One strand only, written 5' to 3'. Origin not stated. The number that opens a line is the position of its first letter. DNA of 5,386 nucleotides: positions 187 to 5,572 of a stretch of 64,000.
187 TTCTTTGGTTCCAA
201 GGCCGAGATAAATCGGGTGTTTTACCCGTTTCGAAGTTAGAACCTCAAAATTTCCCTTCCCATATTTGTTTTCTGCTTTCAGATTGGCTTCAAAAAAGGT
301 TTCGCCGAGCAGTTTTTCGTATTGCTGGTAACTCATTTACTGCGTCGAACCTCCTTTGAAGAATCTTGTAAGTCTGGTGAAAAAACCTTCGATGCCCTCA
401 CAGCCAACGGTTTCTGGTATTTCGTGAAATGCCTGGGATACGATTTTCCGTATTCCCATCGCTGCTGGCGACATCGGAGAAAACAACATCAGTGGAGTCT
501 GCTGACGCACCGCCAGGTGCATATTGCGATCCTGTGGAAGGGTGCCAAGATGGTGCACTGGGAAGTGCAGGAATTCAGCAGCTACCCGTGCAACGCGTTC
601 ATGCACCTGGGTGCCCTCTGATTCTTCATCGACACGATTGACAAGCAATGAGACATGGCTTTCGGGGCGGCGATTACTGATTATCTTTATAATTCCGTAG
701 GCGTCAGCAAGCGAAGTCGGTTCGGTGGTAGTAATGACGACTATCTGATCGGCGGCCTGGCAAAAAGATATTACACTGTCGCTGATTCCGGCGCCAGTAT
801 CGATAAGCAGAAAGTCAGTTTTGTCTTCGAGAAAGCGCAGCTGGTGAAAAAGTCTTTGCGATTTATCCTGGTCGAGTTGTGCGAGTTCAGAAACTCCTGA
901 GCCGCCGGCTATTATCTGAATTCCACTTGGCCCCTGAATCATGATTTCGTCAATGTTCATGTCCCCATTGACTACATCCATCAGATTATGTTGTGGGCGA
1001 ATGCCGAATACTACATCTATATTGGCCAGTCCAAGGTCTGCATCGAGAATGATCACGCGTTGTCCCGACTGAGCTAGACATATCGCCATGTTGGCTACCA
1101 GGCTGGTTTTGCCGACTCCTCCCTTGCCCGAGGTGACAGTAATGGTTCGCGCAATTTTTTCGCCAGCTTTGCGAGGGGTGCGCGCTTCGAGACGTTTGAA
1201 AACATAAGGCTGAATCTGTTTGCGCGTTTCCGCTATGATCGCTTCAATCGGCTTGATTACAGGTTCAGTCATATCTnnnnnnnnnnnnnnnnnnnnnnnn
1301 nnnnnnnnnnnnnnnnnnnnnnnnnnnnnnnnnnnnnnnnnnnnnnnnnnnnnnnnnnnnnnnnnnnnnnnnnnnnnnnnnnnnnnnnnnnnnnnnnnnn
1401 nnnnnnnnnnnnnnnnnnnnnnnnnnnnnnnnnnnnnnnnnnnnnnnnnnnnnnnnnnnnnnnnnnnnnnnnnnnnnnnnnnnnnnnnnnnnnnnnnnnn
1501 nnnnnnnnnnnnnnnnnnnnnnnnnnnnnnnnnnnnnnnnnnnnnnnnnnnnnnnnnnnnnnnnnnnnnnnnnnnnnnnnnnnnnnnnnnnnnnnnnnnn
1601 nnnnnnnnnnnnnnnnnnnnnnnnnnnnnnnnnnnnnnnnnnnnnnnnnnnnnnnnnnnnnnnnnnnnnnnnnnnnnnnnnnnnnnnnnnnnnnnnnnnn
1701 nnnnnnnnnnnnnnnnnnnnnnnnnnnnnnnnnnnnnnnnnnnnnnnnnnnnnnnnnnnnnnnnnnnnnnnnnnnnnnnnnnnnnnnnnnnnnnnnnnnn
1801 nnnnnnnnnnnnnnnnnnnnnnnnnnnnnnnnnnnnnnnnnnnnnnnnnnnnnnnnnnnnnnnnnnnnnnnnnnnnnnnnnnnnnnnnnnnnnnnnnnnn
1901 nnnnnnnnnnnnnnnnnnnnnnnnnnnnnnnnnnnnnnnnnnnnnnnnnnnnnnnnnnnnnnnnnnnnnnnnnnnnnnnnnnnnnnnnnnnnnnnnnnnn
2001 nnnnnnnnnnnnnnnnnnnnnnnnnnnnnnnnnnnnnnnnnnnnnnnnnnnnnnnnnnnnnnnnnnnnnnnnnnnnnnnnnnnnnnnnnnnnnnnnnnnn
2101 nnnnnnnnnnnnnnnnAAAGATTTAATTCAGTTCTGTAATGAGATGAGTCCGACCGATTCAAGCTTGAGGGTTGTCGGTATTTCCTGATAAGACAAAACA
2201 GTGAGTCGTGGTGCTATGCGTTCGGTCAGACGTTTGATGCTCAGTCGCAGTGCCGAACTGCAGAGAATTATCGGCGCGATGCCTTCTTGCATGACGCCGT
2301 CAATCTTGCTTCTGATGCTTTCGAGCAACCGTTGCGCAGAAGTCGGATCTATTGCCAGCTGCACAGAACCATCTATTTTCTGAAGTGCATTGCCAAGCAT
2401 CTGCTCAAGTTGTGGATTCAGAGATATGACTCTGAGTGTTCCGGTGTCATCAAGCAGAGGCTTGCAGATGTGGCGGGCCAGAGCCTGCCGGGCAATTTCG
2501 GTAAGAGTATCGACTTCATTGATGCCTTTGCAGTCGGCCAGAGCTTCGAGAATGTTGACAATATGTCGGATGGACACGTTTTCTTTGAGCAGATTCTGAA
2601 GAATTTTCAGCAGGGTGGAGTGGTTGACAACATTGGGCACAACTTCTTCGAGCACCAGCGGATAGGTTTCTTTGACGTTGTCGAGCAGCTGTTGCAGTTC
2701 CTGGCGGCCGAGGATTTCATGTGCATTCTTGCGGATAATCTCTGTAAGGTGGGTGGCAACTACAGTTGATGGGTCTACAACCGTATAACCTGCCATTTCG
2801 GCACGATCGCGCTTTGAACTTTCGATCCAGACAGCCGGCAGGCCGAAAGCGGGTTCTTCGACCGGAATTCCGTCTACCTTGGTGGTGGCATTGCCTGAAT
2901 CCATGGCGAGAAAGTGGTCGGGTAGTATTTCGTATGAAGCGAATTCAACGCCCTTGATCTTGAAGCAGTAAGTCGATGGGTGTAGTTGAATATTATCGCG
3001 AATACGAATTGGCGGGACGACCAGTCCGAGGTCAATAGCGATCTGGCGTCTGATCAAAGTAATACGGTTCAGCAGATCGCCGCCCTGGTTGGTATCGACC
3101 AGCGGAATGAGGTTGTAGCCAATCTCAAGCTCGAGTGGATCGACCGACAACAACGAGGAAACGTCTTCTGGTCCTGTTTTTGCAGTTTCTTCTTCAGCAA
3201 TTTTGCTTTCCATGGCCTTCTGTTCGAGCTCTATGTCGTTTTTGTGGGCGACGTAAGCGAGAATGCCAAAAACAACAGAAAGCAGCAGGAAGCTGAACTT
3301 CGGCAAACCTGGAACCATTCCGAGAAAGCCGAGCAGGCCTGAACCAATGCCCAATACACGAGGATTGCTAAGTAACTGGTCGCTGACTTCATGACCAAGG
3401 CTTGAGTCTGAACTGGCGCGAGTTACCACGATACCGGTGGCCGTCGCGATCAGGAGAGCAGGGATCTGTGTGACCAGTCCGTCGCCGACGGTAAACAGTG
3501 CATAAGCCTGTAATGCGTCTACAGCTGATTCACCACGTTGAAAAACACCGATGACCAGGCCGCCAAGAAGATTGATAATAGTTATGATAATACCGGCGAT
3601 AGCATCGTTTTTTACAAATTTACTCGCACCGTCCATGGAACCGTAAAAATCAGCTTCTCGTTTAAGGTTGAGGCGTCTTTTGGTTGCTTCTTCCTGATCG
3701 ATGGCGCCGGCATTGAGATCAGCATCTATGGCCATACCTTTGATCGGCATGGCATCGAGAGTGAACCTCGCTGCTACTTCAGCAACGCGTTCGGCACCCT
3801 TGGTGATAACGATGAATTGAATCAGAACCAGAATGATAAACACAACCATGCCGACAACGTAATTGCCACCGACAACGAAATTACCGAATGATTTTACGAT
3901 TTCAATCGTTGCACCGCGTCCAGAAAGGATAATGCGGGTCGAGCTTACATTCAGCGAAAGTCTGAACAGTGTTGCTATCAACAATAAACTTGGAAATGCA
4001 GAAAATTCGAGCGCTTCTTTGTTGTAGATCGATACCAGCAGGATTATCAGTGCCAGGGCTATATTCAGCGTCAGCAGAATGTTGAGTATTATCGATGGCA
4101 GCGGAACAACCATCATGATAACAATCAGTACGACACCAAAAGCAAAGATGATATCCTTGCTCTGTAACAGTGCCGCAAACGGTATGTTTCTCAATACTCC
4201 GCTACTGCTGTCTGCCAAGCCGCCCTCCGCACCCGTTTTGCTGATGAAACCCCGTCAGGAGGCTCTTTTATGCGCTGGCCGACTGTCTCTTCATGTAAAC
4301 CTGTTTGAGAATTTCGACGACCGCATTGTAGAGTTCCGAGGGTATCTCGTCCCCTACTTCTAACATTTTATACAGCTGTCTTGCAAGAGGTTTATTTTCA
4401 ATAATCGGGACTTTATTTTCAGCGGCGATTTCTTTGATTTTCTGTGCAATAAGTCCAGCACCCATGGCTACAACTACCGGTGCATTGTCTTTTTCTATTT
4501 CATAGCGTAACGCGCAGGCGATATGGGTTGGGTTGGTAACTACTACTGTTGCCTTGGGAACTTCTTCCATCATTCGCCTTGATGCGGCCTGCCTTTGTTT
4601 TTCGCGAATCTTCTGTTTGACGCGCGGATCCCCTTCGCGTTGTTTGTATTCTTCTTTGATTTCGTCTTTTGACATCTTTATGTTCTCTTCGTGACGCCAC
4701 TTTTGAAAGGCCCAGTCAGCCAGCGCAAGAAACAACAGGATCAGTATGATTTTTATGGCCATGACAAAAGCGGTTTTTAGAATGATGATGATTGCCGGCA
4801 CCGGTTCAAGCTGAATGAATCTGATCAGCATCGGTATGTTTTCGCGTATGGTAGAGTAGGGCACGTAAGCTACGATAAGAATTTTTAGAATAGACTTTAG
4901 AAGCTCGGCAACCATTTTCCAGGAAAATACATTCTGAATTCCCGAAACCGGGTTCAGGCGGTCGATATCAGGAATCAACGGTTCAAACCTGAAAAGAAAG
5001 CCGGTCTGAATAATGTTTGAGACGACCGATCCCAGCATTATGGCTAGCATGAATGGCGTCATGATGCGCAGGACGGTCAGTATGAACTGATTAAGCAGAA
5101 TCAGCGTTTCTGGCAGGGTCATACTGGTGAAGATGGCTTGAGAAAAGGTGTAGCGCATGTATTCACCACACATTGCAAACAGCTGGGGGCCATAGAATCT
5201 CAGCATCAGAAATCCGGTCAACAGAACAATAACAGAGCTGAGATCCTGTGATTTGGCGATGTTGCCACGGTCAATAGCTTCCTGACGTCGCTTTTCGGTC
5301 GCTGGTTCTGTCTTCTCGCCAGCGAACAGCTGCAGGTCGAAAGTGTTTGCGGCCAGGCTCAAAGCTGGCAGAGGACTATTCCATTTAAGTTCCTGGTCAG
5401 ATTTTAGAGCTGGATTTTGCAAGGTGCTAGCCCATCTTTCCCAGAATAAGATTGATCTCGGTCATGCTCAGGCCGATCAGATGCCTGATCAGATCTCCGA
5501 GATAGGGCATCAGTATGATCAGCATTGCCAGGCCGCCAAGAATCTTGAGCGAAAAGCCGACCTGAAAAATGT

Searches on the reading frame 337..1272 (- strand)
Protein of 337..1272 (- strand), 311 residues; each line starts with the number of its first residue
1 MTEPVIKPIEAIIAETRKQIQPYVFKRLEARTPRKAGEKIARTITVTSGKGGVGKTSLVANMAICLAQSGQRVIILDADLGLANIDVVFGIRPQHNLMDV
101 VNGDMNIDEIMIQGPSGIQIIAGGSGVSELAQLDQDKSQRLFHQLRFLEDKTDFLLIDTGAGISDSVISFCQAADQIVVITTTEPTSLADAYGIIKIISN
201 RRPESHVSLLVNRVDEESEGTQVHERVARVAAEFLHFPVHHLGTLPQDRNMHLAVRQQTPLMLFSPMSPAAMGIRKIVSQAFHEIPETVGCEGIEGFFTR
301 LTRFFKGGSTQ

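Call 57: search_protein_families(library=pfam, proteins=[window:337-1272:-], max_evalue=0.0001)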
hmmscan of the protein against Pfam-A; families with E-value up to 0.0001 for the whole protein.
window:337-1272:- (311 aa): 7 families
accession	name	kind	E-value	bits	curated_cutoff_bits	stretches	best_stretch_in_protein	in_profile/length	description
PF10609.15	ParA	-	5.3e-20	72.3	27.1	1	40-280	2-244/246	NUBPL iron-transfer P-loop NTPase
PF13614.12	AAA_31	-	2.2e-18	67.3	27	1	42-200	2-166/177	AAA domain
PF01656.29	CbiA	-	7.8e-17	61.8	25.4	1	44-258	1-122/125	CobQ/CobB/MinD/ParA nucleotide binding domain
PF00142.24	Fer4_NifH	-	1.8e-10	41.2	25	1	48-254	6-217/271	4Fe-4S iron sulfur cluster binding proteins, NifH/frxC family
PF06564.18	CBP_BcsQ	-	6.4e-08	32.8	21.3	1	44-276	4-228/234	Cellulose biosynthesis protein BcsQ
PF02374.21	ArsA_ATPase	-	8.4e-08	32.2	24.3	1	45-80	4-39/305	Anion-transporting ATPase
PF09140.17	MipZ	-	7.6e-06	25.9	20.7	1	43-178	2-126/262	ATPase MipZ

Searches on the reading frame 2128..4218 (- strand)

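Call 57: search_protein_families(library=pfam, proteins=[window:2128-4218:-], max_evalue=0.0001)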
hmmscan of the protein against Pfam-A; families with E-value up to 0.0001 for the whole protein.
window:2128-4218:- (696 aa): 1 family
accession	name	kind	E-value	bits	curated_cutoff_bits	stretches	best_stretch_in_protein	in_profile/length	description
PF00771.25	FHIPEP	-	2.4e-268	892.5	29.1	1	32-683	1-655/657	FHIPEP family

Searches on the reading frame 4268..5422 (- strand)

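Call 57: search_protein_families(library=pfam, proteins=[window:4268-5422:-], max_evalue=0.0001)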
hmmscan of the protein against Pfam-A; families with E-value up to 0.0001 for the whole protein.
window:4268-5422:- (384 aa): 1 family
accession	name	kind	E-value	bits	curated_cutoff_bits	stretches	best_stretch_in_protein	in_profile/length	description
PF01312.24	Bac_export_2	-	5.1e-125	417.6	24.4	1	35-375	1-335/335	FlhB HrpN YscU SpaS Family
